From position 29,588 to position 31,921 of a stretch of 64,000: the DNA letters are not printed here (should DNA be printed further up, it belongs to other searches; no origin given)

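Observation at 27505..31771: Ser/Thr kinase fused to a dynamin-like GTPase, coupled to a second membrane-inserting dynamin-like GTPase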

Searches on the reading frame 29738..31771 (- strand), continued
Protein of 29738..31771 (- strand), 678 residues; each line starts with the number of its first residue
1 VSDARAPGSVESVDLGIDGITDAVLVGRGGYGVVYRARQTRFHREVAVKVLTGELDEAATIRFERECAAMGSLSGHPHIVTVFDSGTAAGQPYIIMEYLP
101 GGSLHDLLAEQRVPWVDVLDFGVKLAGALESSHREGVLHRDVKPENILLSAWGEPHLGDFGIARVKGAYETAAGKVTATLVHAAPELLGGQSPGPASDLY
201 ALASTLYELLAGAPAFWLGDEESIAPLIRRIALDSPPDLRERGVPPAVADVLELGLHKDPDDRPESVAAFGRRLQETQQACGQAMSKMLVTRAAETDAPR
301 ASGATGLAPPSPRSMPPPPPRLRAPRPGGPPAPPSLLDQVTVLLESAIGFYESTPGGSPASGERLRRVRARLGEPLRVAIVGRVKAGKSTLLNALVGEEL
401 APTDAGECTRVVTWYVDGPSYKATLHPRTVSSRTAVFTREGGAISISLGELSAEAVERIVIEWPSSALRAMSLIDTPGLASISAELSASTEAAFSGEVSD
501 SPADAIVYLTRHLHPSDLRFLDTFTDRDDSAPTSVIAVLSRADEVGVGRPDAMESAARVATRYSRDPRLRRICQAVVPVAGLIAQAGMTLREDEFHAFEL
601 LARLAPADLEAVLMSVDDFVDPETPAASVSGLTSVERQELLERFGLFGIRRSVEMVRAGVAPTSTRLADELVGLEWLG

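Call 47: find_related_loci(query=A1, collection=genome_contigs, flank=9000)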
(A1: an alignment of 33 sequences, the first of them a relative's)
Query A1 (828 aa) in genome_contigs; peptide patterns used: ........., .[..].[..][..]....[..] (x = any residue, [..] = any of these).
600 stretches matched a pattern (row limit reached: there are more); 592 encode a relative of the query (tblastn E <= 1e-3); the best 80 are kept; 80 distinct loci.
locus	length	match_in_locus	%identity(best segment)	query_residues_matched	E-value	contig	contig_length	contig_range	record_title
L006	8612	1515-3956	85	13-828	0e+0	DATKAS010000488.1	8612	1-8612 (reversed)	MAG TPA_asm: Acidimicrobiales bacterium isolate SMAG_U15211 k141_1004695, whole genome shotgun sequence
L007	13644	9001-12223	55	319-822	2e-160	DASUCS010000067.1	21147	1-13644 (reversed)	MAG TPA_asm: Acidimicrobiales bacterium isolate SMAG_U1303 k141_1136387, whole genome shotgun sequence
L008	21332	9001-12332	55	333-822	5e-159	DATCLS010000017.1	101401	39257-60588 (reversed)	MAG TPA_asm: Acidimicrobiales bacterium isolate SMAG_U7128 k141_284616, whole genome shotgun sequence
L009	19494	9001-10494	54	321-824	5e-158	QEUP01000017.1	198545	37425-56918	MAG: Acidobacteria bacterium isolate ATN2 J3_scaffold_238, whole genome shotgun sequence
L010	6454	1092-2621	55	307-822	2e-157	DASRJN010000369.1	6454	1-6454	MAG TPA_asm: Acidimicrobiales bacterium isolate SMAG_U10137 k141_3758061, whole genome shotgun sequence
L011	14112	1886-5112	56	334-822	2e-154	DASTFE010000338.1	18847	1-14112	MAG TPA_asm: Acidimicrobiales bacterium isolate SMAG_U866 k141_126278, whole genome shotgun sequence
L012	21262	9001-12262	55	334-822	4e-154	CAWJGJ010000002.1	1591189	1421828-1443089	MAG: uncultured Acidimicrobiales bacterium isolate MFD09267.bin.1.253 genome assembly, contig: contig_4468, whole genome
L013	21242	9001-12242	55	334-824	1e-152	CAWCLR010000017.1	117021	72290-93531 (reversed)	MAG: uncultured Acidimicrobiales bacterium isolate MFD05454.bin.1.266 genome assembly, contig: contig_61493, whole genom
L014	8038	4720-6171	54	331-821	2e-151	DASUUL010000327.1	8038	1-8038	MAG TPA_asm: Acidimicrobiia bacterium isolate SMAG_U1788 k141_1399285, whole genome shotgun sequence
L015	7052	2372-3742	55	364-821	5e-139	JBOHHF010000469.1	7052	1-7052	MAG: Pseudonocardiaceae bacterium isolate M3-B1_maxbin2.bin.31 k127_53597, whole genome shotgun sequence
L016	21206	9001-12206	51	327-822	2e-138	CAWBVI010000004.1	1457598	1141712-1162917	MAG: uncultured Microthrixaceae bacterium isolate MFD06742.bin.2.52 genome assembly, contig: contig_39970, whole genome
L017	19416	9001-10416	52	344-821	1e-138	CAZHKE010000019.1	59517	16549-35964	MAG TPA_asm: uncultured Bifidobacteriaceae bacterium isolate SRP214966_co6_51 genome assembly, contig: NODE_219_length_5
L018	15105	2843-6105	51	327-820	3e-138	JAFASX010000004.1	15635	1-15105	MAG: Pseudonocardia sp. isolate CP_BM_ER_R8_29 BM_ER_R8_k147_237336, whole genome shotgun sequence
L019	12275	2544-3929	55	364-821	2e-137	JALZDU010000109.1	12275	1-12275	MAG: Actinomycetota bacterium isolate SDM bin8 SC8801-03_k127_1193447, whole genome shotgun sequence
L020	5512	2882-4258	55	364-821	1e-137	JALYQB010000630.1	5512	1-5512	MAG: Actinomycetota bacterium isolate MDV bin52 SD1454-56_k127_1749863, whole genome shotgun sequence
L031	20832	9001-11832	50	5-821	5e-133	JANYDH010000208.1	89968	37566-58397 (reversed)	MAG: Actinomycetes bacterium isolate 336R_metabinner_51 336R_k141_1965283, whole genome shotgun sequence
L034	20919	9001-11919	51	11-824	2e-130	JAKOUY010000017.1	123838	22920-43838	MAG: Actinomycetes bacterium isolate JPNG_maxbin.022 k201_366685, whole genome shotgun sequence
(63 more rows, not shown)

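Call 60: predict_structure(alignment_id=A1)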
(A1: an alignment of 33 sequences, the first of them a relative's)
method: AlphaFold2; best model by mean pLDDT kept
length: 828 residues; sequences in the alignment: 33
mean_pLDDT: 80.5   pTM: 0.57
mean pLDDT of the five models: 80.5, 79.6, 77.5, 77.5, 75.3
residues with pLDDT >= 90: 275; 70-90: 388; 50-70: 80; < 50: 85
segments of 3 or more residues with pLDDT < 50: 1-9, 162-174, 294-330, 404-406, 480-488, 494-498, 525-530
pLDDT, mean of each block of 10 residues (from residue 1): 39 85 78 84 86 70 78 85 86 87 89 94 96 86 87 83 43 58 87 90 96 86 78 92 95 95 95 96 89 42 31 30 34 80 92 68 89 88 83 86 60 87 89 82 80 86 84 76 46 48 83 68 48 78 63 88 80 87 91 95 91 84 62 88 90 95 95 91 86 88 88 87 88 88 84 92 87 92 96 93 91 93 74
secondary structure, 60 per line:
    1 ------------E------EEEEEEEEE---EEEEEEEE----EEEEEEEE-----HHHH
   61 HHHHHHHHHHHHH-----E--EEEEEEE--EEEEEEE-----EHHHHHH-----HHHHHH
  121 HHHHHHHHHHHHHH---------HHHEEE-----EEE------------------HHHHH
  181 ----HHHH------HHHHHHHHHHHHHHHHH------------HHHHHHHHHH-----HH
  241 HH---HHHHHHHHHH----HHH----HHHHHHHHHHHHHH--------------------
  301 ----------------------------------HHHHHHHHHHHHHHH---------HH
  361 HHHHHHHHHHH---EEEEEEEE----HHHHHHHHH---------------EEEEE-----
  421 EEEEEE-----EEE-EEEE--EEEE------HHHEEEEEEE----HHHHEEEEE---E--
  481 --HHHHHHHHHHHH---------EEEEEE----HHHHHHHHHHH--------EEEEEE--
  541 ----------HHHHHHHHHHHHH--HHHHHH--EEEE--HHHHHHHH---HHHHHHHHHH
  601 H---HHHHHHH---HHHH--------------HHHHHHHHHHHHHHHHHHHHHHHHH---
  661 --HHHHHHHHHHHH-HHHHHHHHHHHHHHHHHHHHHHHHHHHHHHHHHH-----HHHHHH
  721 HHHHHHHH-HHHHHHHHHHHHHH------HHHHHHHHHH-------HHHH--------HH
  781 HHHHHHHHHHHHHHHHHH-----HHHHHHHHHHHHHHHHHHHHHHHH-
elements in order (helices of 4 or more, strands of 3 or more residues): E20-28 E32-39 E44-51 H57-73 E82-88 E91-97 H104-109 H115-134 E147-149 E155-157 H176-180 H185-188 H195-211 H224-233 H239-242 H246-255 H267-280 H335-349 H359-371 E375-382 H387-395 E411-415 E421-426 E432-434 E436-439 E442-445 E455-461 H466-469 E470-474 H483-494 E504-509 H514-524 E533-538 H551-563 H566-571 E574-577 H580-587 H591-601 H605-611 H615-618 H633-657 H663-674 H676-709 H715-728 H730-743 H750-759 H767-770 H779-798 H804-827

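Call 62: search_protein_representatives(protein=P0002)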
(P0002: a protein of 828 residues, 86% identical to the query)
Query: 828 residues. Proteins with E-value up to 0.001 (for the whole library): 958156; up to 1e-10: 653732; up to 1e-30: 41074. The best 150 are listed.
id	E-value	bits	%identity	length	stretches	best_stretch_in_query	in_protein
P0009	4.3e-210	716.6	48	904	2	302-825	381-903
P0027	2.7e-187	641.2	48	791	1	11-823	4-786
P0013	1.0e-185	636.0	46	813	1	12-821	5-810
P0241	3.3e-156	538.4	47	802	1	15-822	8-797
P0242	3.4e-155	535.0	45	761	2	11-418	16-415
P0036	6.4e-141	487.8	78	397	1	304-624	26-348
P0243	5.5e-128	445.0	49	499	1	335-821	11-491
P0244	2.3e-127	443.0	77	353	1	299-587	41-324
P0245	2.8e-123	429.4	50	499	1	329-821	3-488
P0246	1.7e-122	426.9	50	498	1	357-821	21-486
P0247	2.7e-118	413.0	33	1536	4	27-277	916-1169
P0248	6.0e-117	408.5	49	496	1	361-824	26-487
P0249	7.8e-117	408.2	49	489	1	364-822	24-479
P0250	7.5e-116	404.9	47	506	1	337-824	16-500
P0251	2.1e-115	403.4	50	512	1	328-821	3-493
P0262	9.7e-109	381.4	47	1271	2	12-277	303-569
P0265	4.2e-108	379.3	47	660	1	331-821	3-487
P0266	5.0e-108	379.0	50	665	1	325-751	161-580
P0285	1.5e-100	354.3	44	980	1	291-822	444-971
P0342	1.3e-87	311.5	48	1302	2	361-691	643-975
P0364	8.4e-86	305.5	35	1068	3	366-818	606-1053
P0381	2.5e-84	300.7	40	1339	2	12-310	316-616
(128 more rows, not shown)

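Call 63: search_protein_families(library=pfam, proteins=[P0247, P0262, P0285, P0342, P0364, P0381, P0266, P0265], max_evalue=0.0001)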
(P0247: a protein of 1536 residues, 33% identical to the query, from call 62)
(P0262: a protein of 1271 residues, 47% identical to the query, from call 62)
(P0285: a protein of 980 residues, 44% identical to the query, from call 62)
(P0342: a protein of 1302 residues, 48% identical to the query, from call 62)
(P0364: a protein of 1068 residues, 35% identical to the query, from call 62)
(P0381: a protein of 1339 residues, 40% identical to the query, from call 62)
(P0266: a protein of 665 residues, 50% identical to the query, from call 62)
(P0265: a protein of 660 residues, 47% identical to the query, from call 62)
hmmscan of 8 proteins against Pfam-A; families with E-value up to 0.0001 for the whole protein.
P0247 (1536 aa): 11 families
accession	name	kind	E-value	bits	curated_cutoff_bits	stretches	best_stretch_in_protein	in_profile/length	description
PF00069.31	Pkinase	-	5e-183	606.7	31.7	4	911-1163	3-259/263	Protein kinase domain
PF07714.23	PK_Tyr_Ser-Thr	-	9.4e-125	415.5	23.1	4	912-1155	4-248/258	Protein tyrosine and serine/threonine kinase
PF03109.22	ABC1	-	5.5e-26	91.6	22.9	2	433-514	139-218/244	ABC1 atypical kinase-like domain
PF01636.29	APH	-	1.3e-17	64.8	23.2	0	473-511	158-198/239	Phosphotransferase enzyme family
PF06293.20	Kdo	-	2.7e-11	43.8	21.3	1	395-511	43-170/207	Lipopolysaccharide kinase (Kdo/WaaP) family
PF14531.12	Kinase-like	-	3e-11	43.5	25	0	741-815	156-237/289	Kinase-like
PF01163.29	RIO1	-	5.1e-11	43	22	0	409-508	55-149/187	RIO domain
PF17667.7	Pkinase_fungal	-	6.1e-10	38.8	24.1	0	731-803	287-367/387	Fungal protein kinase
PF20703.3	nSTAND1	-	9.5e-09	35.8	27.1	1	1192-1352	13-158/379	Novel STAND NTPase 1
PF19974.5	TCAD9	-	1.3e-08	34.9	40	0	1015-1050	288-321/429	Ternary complex associated domain 9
PF13401.12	AAA_22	-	1.7e-05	25.6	27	1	1211-1350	4-119/130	AAA domain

P0262 (1271 aa): 2 families
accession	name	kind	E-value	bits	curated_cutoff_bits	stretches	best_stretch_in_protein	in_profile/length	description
PF00069.31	Pkinase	-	2.2e-74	250.6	31.7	2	318-562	8-258/263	Protein kinase domain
PF07714.23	PK_Tyr_Ser-Thr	-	2.2e-50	171.8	23.1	2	318-557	8-250/258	Protein tyrosine and serine/threonine kinase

P0285 (980 aa): 2 families
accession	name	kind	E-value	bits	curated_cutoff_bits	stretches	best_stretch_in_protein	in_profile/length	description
PF00350.29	Dynamin_N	-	1.3e-10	42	27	1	526-567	1-42/168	Dynamin family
PF01926.29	MMR_HSR1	-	1.7e-08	35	21.9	1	525-579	1-56/113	50S ribosome-binding GTPase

P0342 (1302 aa): 4 families
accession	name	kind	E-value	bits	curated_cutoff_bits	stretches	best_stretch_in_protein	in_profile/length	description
PF00350.29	Dynamin_N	-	5.6e-34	118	27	2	50-221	2-167/168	Dynamin family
PF01926.29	MMR_HSR1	-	5.4e-17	62.4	21.9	1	658-797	1-84/113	50S ribosome-binding GTPase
PF00009.33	GTP_EFTU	-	2.5e-10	40.7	26.5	1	153-257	66-172/188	Elongation factor Tu GTP binding domain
PF03193.22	RsgA_GTPase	-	4.2e-06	27.1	30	0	643-684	94-134/174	RsgA GTPase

P0364 (1068 aa): 6 families
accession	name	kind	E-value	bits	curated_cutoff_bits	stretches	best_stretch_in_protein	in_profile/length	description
PF00069.31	Pkinase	-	1e-95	320.6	31.7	2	9-255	1-253/263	Protein kinase domain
PF07714.23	PK_Tyr_Ser-Thr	-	3.6e-63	213.7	23.1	2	11-254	3-249/258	Protein tyrosine and serine/threonine kinase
PF03109.22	ABC1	-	7.9e-11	42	22.9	0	385-463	143-219/244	ABC1 atypical kinase-like domain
PF17667.7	Pkinase_fungal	-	7.3e-09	35.3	24.1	0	414-486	290-368/387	Fungal protein kinase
PF01636.29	APH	-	1.8e-08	34.9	23.2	0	412-459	144-198/239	Phosphotransferase enzyme family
PF00350.29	Dynamin_N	-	3.4e-08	34.1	27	1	618-663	2-47/168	Dynamin family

P0381 (1339 aa): 9 families
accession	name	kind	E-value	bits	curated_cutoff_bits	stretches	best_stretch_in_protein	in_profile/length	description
PF00069.31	Pkinase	-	4e-80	269.4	31.7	2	327-572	4-254/263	Protein kinase domain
PF07714.23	PK_Tyr_Ser-Thr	-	2.2e-53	181.7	23.1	2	328-572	5-251/258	Protein tyrosine and serine/threonine kinase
PF00931.28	NB-ARC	-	1.3e-09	38.1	23.5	1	656-756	6-109/248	NB-ARC domain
PF01636.29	APH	-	3.5e-09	37.2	23.2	0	15-119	2-105/239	Phosphotransferase enzyme family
PF13191.12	AAA_16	-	3.9e-09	37.7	32.6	1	648-775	2-160/167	AAA ATPase domain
PF17667.7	Pkinase_fungal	-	4.2e-09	36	24.1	0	106-192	274-367/387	Fungal protein kinase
PF13401.12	AAA_22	-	1.2e-07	32.6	27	1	667-764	6-97/130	AAA domain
PF03109.22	ABC1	-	4.1e-07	29.8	22.9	0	40-168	97-219/244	ABC1 atypical kinase-like domain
PF20703.3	nSTAND1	-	2.8e-05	24.4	27.1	1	647-783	15-159/379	Novel STAND NTPase 1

P0266 (665 aa): 2 families
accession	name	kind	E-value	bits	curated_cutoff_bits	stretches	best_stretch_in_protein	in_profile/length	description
PF00350.29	Dynamin_N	-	2.2e-12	47.8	27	1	209-346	1-140/168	Dynamin family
PF01926.29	MMR_HSR1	-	4.8e-10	40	21.9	1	208-344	1-85/113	50S ribosome-binding GTPase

P0265 (660 aa): 2 families
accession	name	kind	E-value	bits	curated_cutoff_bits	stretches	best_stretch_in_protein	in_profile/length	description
PF00350.29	Dynamin_N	-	7.3e-14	52.6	27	1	46-182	1-140/168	Dynamin family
PF01926.29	MMR_HSR1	-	8.8e-10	39.1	21.9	1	45-180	1-85/113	50S ribosome-binding GTPase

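Call 64: fold_search(model_id=the predicted structure, library=pdb)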
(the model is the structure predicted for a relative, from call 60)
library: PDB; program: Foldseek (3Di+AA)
matches with E <= 10: 2000; with E <= 0.001: 1999
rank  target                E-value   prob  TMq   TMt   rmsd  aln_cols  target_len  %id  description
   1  6b2q_B                8.8e-15  1.00  0.29  0.83   4.0       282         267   32  Dual Inhibition of the Essential Protein Kinases A and B in Mycobacterium tuberculosis (released 2018-02-14)
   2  3f69_B                1.5e-14  1.00  0.28  0.78   6.6       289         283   32  Crystal structure of the Mycobacterium tuberculosis PknB mutant kinase domain in complex with KT5720 (released 2008-12-02)
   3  8sxn_A                2.4e-14  1.00  0.29  0.79   3.3       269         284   26  Structure of NLRP3 and NEK7 complex (released 2024-02-14)
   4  4eqm_A                2.9e-14  1.00  0.27  0.79   3.7       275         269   23  Structural analysis of Staphylococcus aureus serine/threonine kinase PknB (released 2012-06-27)
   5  9ymt                  5.2e-14  1.00  0.28  0.80   4.7       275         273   24  Staphylococcus aureus serine/threonine kinase Stk1 with inhibitor GW779439X (released 2026-03-11)
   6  4eqm_D                6.8e-14  1.00  0.27  0.81   2.4       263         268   25  Structural analysis of Staphylococcus aureus serine/threonine kinase PknB (released 2012-06-27)
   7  6b2q_D                7.1e-14  1.00  0.26  0.78   4.1       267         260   32  Dual Inhibition of the Essential Protein Kinases A and B in Mycobacterium tuberculosis (released 2018-02-14)
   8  9h59_C                1.1e-13  1.00  0.30  0.83   3.1       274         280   25  Cryo-EM structure of DDB1-CRBN in complex with NK7-902 and NEK7 (released 2025-06-25)
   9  8r4o_A                1.2e-13  1.00  0.26  0.63   5.5       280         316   27  Salt inducible kinase 3 in complex with inhibitor (released 2024-03-27)
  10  5u6y_A                1.3e-13  1.00  0.27  0.46  26.2       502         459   19  Pseudo-atomic model of the CaMKIIa holoenzyme. (released 2017-06-21)
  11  8r4u_E                1.4e-13  1.00  0.25  0.61   5.6       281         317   27  Structure of salt-inducible kinase 3 with inhibitors (released 2024-03-27)
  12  8r4o_K                1.5e-13  1.00  0.26  0.63   5.4       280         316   27  Salt inducible kinase 3 in complex with inhibitor (released 2024-03-27)
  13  6b2q_A                2.0e-13  1.00  0.27  0.80   3.7       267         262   32  Dual Inhibition of the Essential Protein Kinases A and B in Mycobacterium tuberculosis (released 2018-02-14)
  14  8r4u_A                2.2e-13  1.00  0.26  0.62   6.0       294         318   26  Structure of salt-inducible kinase 3 with inhibitors (released 2024-03-27)
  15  3dy7                  2.3e-13  1.00  0.27  0.82   4.4       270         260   26  X-ray structure of the human mitogen-activated protein kinase kinase 1 (MEK1) in a complex with ligand and MgATP (released 2009-06-16)
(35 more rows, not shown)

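Call 77: predict_structure(alignment_id=A3)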
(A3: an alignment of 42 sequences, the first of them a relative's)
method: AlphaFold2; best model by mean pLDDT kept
length: 494 residues; sequences in the alignment: 42
mean_pLDDT: 88.1   pTM: 0.85
mean pLDDT of the five models: 88.1, 87.2, 87.2, 86.1, 85.4
residues with pLDDT >= 90: 297; 70-90: 162; 50-70: 23; < 50: 12
segments of 3 or more residues with pLDDT < 50: 1-4, 197-204
pLDDT, mean of each block of 10 residues (from residue 1): 61 96 95 92 90 87 90 69 93 92 88 85 91 89 84 73 72 86 79 55 66 85 91 90 88 93 96 96 93 95 96 95 96 97 94 82 86 91 94 91 88 89 93 88 94 97 96 95 95 87
secondary structure, 60 per line:
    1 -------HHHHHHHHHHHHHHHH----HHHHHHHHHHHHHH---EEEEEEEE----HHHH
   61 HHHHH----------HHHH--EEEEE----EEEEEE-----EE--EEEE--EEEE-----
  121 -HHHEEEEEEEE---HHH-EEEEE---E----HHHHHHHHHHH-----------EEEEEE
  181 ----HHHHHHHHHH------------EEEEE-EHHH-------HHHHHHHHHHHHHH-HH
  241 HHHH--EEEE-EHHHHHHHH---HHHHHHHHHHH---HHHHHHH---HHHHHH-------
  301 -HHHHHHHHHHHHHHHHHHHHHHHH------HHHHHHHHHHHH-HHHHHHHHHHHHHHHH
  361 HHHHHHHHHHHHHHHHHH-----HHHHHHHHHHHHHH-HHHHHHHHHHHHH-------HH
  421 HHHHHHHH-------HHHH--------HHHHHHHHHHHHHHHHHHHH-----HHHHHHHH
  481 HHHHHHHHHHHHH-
elements in order: H8-23 H28-41 E45-52 H57-65 H76-79 E82-86 E91-96 E106-109 E112-115 E125-132 E140-144 H153-163 E175-180 H185-194 E207-211 H224-237 H239-244 E247-250 H253-260 H264-274 H278-284 H288-293 H302-325 H332-343 H345-378 H384-397 H399-411 H419-428 H436-439 H448-467 H473-493
